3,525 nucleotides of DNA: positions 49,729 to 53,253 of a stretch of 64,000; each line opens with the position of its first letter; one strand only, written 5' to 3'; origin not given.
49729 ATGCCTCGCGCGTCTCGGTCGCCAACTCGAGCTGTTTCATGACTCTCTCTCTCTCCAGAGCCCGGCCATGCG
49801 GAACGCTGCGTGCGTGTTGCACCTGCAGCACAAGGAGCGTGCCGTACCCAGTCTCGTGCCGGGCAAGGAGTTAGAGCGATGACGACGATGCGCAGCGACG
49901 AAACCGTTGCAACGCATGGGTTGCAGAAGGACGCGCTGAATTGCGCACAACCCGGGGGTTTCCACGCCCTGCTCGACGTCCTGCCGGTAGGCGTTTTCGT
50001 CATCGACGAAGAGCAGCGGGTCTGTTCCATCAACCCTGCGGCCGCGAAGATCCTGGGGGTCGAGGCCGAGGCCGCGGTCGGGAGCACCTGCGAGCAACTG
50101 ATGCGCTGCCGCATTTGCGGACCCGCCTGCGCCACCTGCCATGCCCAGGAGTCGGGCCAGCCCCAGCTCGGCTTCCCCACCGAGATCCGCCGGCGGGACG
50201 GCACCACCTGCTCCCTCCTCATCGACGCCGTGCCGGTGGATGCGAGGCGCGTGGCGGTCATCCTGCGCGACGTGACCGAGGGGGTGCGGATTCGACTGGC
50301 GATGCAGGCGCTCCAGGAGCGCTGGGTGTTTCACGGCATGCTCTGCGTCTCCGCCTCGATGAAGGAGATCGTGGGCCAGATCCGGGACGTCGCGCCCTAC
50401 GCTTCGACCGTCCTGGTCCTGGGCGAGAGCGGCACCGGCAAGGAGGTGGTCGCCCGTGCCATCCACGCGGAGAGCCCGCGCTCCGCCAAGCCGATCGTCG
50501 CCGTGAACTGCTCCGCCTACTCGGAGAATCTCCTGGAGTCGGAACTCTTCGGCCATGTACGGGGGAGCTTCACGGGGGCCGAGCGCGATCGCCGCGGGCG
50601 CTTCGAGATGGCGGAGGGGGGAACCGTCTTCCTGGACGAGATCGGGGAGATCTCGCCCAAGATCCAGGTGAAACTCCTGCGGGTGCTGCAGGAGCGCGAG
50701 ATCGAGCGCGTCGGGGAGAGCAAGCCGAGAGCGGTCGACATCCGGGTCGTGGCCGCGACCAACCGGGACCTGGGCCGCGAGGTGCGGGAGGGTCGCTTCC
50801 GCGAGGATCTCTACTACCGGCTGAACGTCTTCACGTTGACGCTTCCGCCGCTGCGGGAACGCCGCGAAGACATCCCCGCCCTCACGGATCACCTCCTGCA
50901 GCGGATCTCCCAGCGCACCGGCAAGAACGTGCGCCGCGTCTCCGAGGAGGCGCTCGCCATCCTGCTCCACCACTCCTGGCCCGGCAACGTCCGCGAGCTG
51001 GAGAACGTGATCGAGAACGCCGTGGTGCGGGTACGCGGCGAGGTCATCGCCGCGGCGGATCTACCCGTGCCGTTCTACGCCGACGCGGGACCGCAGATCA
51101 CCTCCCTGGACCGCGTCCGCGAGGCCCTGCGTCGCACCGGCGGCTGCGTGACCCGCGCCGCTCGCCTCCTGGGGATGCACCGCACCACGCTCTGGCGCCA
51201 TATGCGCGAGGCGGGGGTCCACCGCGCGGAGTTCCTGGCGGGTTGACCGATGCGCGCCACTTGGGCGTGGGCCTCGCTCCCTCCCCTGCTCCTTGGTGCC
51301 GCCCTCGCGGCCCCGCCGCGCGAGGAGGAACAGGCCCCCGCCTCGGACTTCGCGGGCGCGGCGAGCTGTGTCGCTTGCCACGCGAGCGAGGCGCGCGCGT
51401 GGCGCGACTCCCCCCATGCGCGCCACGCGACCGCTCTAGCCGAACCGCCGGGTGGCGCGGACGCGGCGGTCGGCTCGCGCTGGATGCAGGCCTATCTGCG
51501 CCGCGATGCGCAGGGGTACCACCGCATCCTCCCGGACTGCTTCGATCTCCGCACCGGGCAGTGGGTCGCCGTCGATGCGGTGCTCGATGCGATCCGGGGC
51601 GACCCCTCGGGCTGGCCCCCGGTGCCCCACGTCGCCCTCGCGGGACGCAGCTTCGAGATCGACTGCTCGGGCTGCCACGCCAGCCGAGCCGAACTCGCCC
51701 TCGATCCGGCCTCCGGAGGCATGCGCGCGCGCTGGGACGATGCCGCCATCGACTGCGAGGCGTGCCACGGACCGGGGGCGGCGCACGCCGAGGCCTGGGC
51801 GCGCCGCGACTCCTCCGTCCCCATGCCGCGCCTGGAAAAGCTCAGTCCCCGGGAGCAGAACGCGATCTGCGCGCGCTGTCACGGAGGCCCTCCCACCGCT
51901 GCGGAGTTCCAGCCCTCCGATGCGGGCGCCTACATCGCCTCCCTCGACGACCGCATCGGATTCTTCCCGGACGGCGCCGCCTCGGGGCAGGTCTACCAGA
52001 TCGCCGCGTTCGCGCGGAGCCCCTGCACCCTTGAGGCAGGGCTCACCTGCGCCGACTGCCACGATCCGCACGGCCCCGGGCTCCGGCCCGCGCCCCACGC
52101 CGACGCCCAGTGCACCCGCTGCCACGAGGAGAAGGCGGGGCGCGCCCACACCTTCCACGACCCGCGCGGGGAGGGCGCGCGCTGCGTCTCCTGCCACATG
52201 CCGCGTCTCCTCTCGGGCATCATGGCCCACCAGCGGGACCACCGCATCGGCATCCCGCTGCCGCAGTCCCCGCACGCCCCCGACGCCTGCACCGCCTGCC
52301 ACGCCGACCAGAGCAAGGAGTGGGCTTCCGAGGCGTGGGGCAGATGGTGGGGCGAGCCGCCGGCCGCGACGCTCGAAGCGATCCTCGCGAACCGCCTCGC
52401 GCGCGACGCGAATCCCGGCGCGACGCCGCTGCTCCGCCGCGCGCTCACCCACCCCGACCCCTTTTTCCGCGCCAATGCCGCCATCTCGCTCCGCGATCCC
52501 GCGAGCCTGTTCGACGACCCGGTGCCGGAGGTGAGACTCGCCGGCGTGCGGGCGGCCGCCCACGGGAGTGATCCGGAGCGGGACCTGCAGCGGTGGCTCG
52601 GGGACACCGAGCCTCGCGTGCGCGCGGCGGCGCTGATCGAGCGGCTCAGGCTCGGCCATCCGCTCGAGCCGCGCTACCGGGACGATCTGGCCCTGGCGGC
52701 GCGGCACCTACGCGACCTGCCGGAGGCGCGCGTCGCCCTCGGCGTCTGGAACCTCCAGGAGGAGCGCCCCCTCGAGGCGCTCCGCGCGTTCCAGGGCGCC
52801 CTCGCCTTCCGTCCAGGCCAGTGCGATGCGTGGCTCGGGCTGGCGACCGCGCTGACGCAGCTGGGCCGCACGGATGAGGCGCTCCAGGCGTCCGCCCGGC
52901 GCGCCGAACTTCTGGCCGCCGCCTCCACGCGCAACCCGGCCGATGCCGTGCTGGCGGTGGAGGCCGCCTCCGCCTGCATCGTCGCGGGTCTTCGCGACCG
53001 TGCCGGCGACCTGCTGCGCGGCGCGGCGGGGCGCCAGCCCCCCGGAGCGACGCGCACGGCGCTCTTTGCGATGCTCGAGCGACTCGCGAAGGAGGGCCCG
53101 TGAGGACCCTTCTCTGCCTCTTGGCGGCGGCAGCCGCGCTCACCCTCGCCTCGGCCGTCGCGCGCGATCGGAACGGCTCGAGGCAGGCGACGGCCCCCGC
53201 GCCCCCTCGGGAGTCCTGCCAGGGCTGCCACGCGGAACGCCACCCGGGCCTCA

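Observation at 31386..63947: Anammox/nitrifier-like electron-transfer parts list concentrated in 33 kb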

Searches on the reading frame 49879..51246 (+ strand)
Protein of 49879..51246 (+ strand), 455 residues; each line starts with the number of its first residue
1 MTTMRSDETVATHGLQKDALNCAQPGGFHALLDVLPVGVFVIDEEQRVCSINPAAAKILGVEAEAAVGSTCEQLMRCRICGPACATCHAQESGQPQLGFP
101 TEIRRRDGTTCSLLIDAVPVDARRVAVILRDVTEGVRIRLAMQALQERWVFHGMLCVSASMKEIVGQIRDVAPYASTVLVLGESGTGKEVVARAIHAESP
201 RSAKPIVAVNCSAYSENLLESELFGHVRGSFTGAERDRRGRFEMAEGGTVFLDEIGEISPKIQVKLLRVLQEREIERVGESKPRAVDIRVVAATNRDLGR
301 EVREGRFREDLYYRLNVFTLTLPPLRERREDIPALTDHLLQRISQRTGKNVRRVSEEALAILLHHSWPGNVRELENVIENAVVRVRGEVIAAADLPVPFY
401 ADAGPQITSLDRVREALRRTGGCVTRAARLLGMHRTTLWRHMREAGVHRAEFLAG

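Call 8: search_protein_families(library=pfam, proteins=[window:49879-51246:+], max_evalue=0.01)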
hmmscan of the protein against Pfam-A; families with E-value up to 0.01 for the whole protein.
window:49879-51246:+ (455 aa): 15 families
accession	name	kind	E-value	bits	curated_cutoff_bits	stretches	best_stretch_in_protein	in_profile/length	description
PF00158.32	Sigma54_activat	-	6e-72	241.2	20.2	1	157-320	4-167/168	Sigma-54 interaction domain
PF25601.1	AAA_lid_14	-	3.9e-27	94.3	27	1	326-399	1-74/87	AAA+ ATPase lid domain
PF14532.12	Sigma54_activ_2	-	3.9e-18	66.5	25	1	158-325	4-138/138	Sigma-54 interaction domain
PF07728.20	AAA_5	-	2.1e-10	41.2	22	1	178-298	2-125/139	AAA domain (dynein-related subfamily)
PF13426.13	PAS_9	-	4.9e-10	40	27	1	36-134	1-103/103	PAS domain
PF08448.16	PAS_4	-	7.9e-10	39.4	23.1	1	32-134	1-107/110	PAS fold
PF02954.25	HTH_8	-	1.6e-09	37.7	22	1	414-444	11-41/42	Bacterial regulatory protein, Fis family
PF13188.13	PAS_8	-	1.2e-08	34.9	21.8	1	28-75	3-47/65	PAS domain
PF00989.32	PAS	-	1.3e-07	32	22.6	1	29-131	4-112/113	PAS fold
PF07724.20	AAA_2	-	1.7e-06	28.6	27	1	176-296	4-125/166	AAA domain (Cdc48 subfamily)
PF00004.35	AAA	-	3e-06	28.1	21.2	1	178-312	1-128/131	ATPase family associated with various cellular activities (AAA)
PF01078.27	Mg_chelatase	-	0.0014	18.5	20.3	0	178-295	25-157/207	Magnesium chelatase, subunit ChlI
PF13191.12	AAA_16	-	0.0044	18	32.6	0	164-230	15-85/167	AAA ATPase domain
PF20030.5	bpMoxR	-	0.0047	16.4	27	0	178-295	34-145/205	MoxR domain in the MoxR-vWA-beta-propeller ternary systems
PF12860.13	PAS_7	-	0.0091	16.6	27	0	32-136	1-111/115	PAS fold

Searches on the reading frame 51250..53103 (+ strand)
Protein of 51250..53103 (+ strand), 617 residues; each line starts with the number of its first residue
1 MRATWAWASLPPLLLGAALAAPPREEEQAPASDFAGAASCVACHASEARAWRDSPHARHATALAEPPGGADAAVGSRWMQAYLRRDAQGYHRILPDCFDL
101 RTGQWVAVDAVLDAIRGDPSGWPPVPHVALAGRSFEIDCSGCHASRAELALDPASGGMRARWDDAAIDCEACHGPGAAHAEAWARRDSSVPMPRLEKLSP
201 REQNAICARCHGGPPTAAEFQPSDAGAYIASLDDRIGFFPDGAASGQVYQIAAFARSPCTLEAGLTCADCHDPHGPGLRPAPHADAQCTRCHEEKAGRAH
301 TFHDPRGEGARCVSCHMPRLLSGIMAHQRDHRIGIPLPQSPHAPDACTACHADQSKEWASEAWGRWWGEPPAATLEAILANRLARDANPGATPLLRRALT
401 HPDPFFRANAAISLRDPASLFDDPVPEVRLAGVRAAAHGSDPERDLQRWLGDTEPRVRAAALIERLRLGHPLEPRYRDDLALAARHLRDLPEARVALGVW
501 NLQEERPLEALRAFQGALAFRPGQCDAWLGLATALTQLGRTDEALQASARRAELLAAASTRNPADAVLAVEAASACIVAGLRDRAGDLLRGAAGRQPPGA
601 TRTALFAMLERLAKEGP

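Call 8: search_protein_families(library=pfam, proteins=[window:51250-53103:+], max_evalue=0.01)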
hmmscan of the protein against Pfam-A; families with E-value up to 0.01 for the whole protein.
window:51250-53103:+ (617 aa): 13 families
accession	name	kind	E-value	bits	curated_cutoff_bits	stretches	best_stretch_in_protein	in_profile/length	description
PF14522.11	Cytochrome_C7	-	6e-09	36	24.8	1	137-211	14-66/67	Cytochrome c7 and related cytochrome c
PF14537.11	Cytochrom_c3_2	-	3.1e-08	34.4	25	1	262-317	4-65/79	Cytochrome c3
PF14559.12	TPR_19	-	1.1e-06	29.3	25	1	502-546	2-46/68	Tetratricopeptide repeat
PF02985.28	HEAT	-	2.3e-06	27.8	23.5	0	446-462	5-21/31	HEAT repeat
PF09699.15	Paired_CXXCH_1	-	3.1e-06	27.2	20.6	1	266-296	8-40/41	Doubled CXXCH motif (Paired_CXXCH_1)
PF22113.1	Mtrc-MtrF_II-IV_dom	-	8.7e-06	25.8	30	0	285-362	6-100/176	Outer membrane cytochrome MtrC/MtrF-like, domains II/IV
PF13435.11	Cytochrome_C554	-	9.3e-06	26.9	20.8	0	40-64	2-26/84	Cytochrome c554 and c-prime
PF13646.12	HEAT_2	-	1.5e-05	25.7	27.7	1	379-415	20-56/88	HEAT repeats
PF02335.20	Cytochrom_C552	-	3.8e-05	23.3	24.1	1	308-358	243-288/438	Cytochrome c552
PF13431.12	TPR_17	-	0.0007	20.1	24.4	1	514-546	2-34/34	Tetratricopeptide repeat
PF13371.12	TPR_9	-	0.002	18.5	35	0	500-547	4-51/73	Tetratricopeptide repeat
PF07719.23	TPR_2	-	0.002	18.5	27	0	526-547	2-23/34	Tetratricopeptide repeat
PF13432.12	TPR_16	-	0.0036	18.2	32.7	1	504-553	10-58/65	Tetratricopeptide repeat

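Call 9: search_protein_families(library=ncbifam, proteins=[window:51250-53103:+], max_evalue=0.001)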
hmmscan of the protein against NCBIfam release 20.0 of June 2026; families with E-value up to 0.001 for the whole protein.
window:51250-53103:+ (617 aa): 5 families
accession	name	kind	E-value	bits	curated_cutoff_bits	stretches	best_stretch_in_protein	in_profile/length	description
TIGR03508.1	decahem_SO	subfamily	1.2e-15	57.7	192.2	2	139-221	5-86/258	DmsE family decaheme c-type cytochrome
NF041028.1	decahem_GSU2203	exception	1.3e-13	50.9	325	1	136-213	36-110/317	GSU2203 family decaheme c-type cytochrome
NF041198.1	UshA_like_PCGU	equivalog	8.4e-11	41.1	275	2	132-212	438-509/519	UshA-like (seleno)protein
NF043010.1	Cyt554_Nsmonas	equivalog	0.00045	19.7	400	0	31-63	25-57/238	cytochrome c-550 CycA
NF008339.0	PRK11125.1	equivalog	0.00092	18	595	1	309-356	286-330/487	ammonia-forming cytochrome c nitrite reductase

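Call 66: search_solved_structures(query=window:51250-53103:+, max_evalue=0.01)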
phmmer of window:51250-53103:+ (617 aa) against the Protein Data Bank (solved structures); distinct sequences matched with E-value up to 0.01: 21.
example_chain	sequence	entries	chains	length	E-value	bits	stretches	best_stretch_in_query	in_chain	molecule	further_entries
9qhb_A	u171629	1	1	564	8.5e-14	54.4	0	506-554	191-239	Engineered tetratricopeptide repeat protein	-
8bu0_A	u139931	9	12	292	2.5e-09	39.7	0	508-554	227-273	Consensus tetratricopeptide repeat protein | Crystal structure of an 8-repeat consensus TPR superhelix with Zinc. | Monomer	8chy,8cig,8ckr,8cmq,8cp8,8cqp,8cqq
6i5b_A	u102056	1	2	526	2.3e-07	33.2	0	253-371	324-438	Uncharacterized protein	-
9qhc_A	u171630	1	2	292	6.2e-07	31.8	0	506-554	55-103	Engineered tetratricopeptide repeat protein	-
6b85_J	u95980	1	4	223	3.3e-06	29.3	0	509-554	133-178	TMHC4_R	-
6r2q_A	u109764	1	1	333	2.2e-05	26.6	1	139-319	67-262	Cystathionine beta-synthase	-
8cus_A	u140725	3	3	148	0.00012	24.2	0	509-554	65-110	I432-1(NaCl) Chain A | I432-1(Imd) Chain A | I432-1-X3 Chain A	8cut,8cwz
8far_A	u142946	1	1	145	0.00022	23.3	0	509-554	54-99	I432-1-CC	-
8ump_A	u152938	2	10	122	0.00031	22.9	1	506-556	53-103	T33-ml35-redesigned-TPR-domain-fold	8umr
8ch0_A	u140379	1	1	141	0.00047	22.2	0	508-554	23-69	Consensus tetratricopeptide repeat protein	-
2fo7_A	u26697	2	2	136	0.00049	22.2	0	509-554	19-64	SYNTHETIC CONSENSUS TPR PROTEIN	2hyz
8fwd_1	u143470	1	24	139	0.00075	21.6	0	509-548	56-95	O43-rpxdoc-EK1_B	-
11kc_A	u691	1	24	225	0.00081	21.5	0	509-550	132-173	Designed nanoparticle O43-TM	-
1w3b_A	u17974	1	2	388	0.0025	19.9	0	491-578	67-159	UDP-N-ACETYLGLUCOSAMINE--PEPTIDE N-ACETYLGLUCOSAMINYLTRANSFERASE 110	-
6eou_A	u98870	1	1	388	0.0036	19.3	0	490-578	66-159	UDP-N-acetylglucosamine--peptide N-acetylglucosaminyltransferase 110 kDa subunit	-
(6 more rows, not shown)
